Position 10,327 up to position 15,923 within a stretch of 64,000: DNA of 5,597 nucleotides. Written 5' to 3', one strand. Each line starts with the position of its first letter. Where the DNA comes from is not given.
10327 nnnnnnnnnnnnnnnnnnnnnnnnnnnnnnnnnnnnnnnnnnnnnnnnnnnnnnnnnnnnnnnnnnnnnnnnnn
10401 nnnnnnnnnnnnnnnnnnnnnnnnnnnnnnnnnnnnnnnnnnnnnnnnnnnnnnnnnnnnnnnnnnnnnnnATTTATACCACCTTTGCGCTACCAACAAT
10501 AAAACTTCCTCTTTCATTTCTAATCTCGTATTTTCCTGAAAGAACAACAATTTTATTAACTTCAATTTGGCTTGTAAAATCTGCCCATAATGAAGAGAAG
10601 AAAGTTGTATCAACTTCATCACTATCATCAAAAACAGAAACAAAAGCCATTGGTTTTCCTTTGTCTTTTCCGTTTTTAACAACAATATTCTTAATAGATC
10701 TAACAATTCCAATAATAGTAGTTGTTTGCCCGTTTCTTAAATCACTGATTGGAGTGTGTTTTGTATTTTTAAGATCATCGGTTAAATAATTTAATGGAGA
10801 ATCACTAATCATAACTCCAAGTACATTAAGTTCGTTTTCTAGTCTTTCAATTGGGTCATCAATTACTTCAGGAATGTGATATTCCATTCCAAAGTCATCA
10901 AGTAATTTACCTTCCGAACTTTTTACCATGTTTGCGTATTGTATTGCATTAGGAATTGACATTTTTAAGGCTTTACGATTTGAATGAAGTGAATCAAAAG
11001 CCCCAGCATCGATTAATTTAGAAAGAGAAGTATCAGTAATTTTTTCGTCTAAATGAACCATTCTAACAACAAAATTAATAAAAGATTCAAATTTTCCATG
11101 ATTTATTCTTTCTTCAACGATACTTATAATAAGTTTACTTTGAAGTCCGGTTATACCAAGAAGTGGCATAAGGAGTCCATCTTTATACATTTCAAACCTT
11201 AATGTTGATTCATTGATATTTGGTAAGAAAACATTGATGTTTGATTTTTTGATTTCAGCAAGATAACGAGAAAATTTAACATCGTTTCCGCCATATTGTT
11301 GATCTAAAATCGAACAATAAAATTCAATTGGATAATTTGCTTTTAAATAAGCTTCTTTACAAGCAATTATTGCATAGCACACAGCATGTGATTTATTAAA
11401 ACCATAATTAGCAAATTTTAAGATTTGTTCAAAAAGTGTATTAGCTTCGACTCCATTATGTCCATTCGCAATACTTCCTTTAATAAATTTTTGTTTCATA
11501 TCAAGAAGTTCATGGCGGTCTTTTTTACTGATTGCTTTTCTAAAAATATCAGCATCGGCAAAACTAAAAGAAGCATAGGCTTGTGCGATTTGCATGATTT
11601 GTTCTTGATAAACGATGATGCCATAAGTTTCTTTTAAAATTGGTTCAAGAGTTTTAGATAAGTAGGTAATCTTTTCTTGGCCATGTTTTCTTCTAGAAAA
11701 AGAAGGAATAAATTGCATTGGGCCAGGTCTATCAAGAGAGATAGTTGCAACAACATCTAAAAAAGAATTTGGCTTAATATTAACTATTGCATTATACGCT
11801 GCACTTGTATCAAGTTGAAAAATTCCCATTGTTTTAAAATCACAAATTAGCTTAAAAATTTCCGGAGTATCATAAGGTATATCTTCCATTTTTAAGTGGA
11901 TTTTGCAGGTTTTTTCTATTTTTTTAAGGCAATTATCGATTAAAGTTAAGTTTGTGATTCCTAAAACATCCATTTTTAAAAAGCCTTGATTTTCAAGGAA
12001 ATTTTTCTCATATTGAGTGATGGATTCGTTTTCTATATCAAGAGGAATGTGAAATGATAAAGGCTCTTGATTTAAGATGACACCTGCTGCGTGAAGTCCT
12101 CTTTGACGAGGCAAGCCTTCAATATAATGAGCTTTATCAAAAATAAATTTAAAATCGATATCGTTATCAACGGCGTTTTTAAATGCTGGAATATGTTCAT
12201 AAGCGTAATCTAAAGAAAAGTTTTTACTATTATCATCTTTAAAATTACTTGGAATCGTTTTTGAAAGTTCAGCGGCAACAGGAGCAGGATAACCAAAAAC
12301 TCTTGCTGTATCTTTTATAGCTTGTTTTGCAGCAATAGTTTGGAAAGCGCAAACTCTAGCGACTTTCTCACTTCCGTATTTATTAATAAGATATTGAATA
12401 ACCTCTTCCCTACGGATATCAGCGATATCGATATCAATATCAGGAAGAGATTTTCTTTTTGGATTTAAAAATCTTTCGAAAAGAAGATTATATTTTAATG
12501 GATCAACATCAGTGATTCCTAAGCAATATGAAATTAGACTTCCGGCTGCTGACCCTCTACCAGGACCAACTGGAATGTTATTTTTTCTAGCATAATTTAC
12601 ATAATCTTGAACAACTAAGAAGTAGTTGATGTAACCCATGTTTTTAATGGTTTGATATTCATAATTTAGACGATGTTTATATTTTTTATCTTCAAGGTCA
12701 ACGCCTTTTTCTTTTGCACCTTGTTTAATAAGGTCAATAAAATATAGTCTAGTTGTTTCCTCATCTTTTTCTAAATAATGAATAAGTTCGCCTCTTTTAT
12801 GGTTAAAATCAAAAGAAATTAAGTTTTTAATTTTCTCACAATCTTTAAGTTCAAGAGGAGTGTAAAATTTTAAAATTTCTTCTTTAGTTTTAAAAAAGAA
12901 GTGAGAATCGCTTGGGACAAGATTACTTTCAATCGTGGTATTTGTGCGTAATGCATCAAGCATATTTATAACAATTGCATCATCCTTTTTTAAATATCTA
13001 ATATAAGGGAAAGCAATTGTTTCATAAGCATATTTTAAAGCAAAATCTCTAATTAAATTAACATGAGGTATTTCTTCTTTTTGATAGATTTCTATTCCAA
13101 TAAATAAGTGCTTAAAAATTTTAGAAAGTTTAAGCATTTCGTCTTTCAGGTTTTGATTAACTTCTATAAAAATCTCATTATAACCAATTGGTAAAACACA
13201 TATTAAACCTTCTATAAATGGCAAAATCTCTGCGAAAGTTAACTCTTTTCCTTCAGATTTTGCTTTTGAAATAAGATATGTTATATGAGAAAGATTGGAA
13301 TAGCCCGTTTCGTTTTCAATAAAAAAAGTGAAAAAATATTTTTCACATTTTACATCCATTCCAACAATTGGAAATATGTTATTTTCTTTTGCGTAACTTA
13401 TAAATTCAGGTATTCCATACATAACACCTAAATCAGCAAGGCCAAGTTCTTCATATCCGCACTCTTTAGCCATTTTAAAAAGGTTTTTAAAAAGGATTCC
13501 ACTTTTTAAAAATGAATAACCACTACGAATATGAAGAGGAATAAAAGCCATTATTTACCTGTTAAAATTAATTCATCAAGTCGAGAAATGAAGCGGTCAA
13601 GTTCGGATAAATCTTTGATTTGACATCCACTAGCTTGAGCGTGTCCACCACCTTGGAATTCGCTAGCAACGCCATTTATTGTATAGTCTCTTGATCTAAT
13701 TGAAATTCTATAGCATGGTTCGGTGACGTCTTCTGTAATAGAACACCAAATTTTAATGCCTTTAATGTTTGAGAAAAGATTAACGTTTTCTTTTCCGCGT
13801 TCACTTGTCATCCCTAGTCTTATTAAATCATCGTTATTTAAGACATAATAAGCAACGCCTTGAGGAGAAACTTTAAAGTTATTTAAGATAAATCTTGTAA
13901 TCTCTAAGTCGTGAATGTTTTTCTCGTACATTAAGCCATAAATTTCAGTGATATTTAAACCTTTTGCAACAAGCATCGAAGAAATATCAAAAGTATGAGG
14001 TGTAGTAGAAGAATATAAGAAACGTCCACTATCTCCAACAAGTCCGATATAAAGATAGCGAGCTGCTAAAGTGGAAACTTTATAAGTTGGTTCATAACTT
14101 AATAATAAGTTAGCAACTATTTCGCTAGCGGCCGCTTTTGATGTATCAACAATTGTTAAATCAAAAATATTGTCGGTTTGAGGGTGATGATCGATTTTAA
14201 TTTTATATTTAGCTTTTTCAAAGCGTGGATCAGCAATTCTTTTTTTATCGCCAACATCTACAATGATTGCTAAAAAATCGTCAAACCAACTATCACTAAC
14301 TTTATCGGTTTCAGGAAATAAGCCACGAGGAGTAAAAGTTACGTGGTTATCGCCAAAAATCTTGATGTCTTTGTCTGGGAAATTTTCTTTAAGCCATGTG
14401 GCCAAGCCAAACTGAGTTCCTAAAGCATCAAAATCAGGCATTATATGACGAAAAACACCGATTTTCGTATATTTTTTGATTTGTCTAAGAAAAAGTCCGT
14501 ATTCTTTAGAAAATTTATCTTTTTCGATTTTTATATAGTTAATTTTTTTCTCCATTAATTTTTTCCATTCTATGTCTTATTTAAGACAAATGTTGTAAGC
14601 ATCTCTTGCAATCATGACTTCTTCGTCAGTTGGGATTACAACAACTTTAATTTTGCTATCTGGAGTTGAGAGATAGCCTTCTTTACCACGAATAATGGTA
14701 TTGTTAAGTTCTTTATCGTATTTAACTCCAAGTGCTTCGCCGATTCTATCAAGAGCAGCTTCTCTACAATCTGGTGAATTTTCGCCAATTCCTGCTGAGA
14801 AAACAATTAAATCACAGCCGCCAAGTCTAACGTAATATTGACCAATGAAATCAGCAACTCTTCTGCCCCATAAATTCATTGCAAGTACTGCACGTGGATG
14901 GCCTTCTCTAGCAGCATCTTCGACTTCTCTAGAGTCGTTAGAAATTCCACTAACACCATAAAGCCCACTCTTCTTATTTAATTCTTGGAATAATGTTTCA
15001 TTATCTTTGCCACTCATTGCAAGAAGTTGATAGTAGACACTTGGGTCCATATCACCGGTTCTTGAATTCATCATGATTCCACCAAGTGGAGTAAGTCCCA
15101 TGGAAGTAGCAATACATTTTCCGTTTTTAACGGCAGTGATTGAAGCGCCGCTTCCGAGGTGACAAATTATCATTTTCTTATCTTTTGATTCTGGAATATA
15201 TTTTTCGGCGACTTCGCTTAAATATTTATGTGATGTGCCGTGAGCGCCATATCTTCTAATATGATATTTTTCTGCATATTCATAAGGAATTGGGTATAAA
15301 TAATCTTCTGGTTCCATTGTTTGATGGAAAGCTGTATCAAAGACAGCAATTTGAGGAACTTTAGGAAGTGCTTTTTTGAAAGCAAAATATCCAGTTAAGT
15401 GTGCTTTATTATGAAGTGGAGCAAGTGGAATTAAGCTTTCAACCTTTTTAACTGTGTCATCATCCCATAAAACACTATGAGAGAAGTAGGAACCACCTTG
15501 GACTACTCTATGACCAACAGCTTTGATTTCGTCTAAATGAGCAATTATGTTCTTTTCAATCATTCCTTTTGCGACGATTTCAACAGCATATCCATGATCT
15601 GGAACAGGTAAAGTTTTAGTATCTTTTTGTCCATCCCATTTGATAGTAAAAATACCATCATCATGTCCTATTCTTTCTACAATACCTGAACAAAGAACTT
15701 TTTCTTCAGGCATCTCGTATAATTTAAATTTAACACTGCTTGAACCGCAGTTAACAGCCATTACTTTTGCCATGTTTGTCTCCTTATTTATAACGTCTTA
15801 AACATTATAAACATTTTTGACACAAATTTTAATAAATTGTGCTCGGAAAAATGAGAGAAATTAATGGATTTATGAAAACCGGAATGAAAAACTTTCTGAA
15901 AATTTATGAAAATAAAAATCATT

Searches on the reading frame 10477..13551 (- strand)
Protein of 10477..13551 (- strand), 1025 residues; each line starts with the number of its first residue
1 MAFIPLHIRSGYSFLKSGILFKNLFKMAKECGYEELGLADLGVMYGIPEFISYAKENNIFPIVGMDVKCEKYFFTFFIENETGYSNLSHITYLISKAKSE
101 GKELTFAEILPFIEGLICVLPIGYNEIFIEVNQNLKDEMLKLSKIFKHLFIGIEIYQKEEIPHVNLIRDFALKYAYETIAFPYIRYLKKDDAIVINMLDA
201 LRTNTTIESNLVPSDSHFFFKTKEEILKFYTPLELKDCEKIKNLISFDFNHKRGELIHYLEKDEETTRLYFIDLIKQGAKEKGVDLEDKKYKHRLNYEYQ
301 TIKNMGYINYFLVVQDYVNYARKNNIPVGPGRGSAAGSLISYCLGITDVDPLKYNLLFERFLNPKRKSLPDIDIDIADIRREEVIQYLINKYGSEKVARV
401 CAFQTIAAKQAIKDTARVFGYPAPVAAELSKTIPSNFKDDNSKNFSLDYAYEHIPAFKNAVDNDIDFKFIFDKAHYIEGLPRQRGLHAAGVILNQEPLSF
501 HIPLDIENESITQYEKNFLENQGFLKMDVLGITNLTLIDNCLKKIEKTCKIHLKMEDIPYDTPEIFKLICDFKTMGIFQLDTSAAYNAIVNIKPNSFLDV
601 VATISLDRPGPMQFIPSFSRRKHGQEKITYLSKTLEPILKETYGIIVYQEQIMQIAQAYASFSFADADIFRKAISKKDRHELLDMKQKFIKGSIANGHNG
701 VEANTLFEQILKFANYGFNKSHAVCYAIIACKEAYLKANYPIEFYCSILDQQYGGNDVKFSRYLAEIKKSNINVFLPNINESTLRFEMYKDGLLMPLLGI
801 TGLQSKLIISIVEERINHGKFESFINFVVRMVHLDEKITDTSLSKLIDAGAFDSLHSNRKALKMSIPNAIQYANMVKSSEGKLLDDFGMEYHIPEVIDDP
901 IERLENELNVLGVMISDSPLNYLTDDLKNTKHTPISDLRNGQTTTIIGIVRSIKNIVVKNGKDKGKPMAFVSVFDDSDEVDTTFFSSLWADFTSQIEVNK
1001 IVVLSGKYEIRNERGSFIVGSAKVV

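Call 89: search_protein_families(library=pfam, proteins=[window:10477-13551:-], max_evalue=0.00001)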
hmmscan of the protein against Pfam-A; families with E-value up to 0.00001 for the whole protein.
window:10477-13551:- (1025 aa): 5 families
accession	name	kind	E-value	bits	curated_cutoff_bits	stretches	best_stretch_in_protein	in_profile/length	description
PF07733.18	DNA_pol3_alpha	-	8e-89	298.1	23.9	1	270-531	2-260/260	Bacterial DNA polymerase III alpha NTPase domain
PF17657.6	DNA_pol3_finger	-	1.1e-54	184.6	22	1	534-697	1-166/166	Bacterial DNA polymerase III alpha subunit finger domain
PF14579.12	HHH_6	-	5.6e-17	62.2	25.6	1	772-862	2-90/90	Helix-hairpin-helix motif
PF02811.25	PHP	-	8.3e-15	55.9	26.4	1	6-124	2-126/164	PHP domain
PF01336.31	tRNA_anti-codon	-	9.2e-06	26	27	0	945-1021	2-71/75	OB-fold nucleic acid binding domain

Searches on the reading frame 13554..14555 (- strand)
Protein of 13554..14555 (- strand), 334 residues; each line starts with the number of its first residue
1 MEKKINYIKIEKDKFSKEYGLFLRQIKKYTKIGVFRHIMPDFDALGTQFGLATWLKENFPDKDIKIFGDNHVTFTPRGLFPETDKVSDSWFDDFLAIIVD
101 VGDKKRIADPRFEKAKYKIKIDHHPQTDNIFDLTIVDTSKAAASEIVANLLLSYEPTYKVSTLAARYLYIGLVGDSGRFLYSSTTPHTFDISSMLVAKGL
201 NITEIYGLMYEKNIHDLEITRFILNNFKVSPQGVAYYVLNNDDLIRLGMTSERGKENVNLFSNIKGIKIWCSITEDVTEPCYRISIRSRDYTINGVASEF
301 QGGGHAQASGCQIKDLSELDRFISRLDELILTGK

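Call 89: search_protein_families(library=pfam, proteins=[window:13554-14555:-], max_evalue=0.00001)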
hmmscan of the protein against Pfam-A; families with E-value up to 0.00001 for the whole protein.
window:13554-14555:- (334 aa): 2 families
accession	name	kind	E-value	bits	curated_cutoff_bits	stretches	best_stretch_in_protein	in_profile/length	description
PF01368.27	DHH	-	1.2e-12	48.6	28.1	1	31-171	1-124/125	DHH family, N-terminal domain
PF02272.25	DHHA1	-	1.1e-11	45.6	25.9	1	252-330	16-100/102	DHHA1 domain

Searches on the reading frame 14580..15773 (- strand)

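Call 89: search_protein_families(library=pfam, proteins=[window:14580-15773:-], max_evalue=0.00001)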
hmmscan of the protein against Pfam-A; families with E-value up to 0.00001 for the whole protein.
window:14580-15773:- (398 aa): 1 family
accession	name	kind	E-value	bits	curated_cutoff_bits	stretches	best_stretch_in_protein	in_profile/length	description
PF00871.23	Acetate_kinase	-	6.5e-140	466.7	22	1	3-390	1-392/392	Acetokinase family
